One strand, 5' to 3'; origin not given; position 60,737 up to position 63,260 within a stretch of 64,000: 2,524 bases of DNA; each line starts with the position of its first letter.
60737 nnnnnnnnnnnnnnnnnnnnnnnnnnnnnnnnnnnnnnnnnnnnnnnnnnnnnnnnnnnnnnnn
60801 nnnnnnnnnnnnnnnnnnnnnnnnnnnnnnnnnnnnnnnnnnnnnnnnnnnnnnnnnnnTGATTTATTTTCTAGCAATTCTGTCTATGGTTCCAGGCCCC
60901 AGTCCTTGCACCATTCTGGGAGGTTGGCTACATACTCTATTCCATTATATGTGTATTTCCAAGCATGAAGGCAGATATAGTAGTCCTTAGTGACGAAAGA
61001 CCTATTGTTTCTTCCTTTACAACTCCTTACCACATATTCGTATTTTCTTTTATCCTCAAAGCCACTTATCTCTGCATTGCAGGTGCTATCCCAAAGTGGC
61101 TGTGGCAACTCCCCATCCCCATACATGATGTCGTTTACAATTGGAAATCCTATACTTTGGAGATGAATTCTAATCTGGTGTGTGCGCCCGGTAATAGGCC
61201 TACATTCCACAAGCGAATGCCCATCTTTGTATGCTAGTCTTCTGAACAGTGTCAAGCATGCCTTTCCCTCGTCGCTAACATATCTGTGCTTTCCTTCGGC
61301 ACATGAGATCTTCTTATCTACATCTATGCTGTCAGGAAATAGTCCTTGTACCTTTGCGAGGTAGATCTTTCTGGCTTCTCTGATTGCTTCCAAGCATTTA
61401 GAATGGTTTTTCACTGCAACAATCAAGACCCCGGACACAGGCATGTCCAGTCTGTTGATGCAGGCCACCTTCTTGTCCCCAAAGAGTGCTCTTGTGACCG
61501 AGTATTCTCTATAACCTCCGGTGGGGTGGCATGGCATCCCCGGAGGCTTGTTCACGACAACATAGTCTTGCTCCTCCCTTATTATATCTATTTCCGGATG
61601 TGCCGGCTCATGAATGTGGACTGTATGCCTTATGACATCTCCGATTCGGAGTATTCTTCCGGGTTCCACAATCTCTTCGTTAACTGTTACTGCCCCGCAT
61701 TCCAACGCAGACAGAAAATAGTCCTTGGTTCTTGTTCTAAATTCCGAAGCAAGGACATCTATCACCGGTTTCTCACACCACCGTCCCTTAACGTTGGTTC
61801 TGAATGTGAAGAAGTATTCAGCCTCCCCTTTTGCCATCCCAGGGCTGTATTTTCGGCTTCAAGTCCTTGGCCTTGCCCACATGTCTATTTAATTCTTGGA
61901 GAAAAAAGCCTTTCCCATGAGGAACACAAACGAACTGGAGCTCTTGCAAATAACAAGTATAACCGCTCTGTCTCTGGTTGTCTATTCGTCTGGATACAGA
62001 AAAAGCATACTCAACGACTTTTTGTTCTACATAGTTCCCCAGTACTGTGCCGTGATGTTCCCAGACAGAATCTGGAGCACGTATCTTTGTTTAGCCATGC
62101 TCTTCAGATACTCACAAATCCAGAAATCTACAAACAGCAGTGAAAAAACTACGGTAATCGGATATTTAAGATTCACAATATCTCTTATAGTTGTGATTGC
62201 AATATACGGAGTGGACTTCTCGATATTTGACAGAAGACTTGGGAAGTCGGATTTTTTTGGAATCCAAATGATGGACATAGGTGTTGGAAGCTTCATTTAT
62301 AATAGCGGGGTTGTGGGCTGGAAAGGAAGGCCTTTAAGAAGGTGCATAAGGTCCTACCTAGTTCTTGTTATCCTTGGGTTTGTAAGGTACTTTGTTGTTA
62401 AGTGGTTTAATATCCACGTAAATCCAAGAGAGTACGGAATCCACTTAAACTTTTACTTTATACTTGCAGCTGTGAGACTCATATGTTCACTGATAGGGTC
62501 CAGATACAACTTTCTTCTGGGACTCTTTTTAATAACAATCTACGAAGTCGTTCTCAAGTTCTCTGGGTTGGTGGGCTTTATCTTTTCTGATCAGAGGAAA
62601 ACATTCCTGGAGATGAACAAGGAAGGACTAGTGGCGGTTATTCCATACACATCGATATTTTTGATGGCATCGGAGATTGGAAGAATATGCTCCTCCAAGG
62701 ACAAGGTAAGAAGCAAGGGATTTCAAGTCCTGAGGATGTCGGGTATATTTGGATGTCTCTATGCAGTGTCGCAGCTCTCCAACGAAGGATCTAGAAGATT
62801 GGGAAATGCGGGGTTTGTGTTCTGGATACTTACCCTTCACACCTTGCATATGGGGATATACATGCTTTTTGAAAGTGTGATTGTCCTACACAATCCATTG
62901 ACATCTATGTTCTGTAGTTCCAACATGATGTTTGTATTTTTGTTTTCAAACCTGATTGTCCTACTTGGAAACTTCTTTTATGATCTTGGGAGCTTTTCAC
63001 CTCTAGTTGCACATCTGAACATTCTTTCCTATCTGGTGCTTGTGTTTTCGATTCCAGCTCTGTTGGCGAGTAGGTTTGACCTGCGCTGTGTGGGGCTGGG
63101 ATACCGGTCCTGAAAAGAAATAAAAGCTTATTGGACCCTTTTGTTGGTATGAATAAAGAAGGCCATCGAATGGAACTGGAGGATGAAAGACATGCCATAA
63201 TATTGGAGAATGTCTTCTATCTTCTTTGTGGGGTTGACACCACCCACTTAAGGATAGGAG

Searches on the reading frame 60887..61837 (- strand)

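Call 64: search_protein_families(library=pfam, proteins=[window:60887-61837:-], max_evalue=0.1)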
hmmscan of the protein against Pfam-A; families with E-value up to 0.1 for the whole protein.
window:60887-61837:- (317 aa): 3 families
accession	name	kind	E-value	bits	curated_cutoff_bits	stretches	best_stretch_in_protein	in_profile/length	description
PF00849.27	PseudoU_synth_2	-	6.9e-26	91.7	26.8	1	91-228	1-152/152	RNA pseudouridylate synthase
PF01509.24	TruB_N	-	8.2e-06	26.7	27.3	1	116-177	1-63/149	TruB family pseudouridylate synthase (N terminal domain)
PF01479.30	S4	-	0.019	15.1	22.8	1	48-69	26-48/48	S4 domain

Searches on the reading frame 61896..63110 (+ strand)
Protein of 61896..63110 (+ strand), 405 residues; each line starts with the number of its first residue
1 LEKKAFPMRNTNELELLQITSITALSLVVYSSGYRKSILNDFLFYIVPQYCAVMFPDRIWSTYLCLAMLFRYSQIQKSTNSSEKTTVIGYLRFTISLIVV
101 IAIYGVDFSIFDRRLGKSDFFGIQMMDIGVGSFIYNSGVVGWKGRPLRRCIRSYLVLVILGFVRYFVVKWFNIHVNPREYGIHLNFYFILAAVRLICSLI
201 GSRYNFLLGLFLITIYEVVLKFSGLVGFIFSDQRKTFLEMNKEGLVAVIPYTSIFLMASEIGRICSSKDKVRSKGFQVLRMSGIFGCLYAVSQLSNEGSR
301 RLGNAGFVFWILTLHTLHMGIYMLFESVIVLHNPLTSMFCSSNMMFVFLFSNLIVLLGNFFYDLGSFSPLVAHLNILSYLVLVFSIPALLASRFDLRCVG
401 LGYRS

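Call 64: search_protein_families(library=pfam, proteins=[window:61896-63110:+], max_evalue=0.1)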
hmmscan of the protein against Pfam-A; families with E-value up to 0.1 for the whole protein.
window:61896-63110:+ (405 aa): 1 family
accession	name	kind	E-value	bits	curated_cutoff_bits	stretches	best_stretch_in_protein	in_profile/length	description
PF06423.18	GWT1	-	1.1e-61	209.6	29.6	1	15-387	19-434/437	GWT1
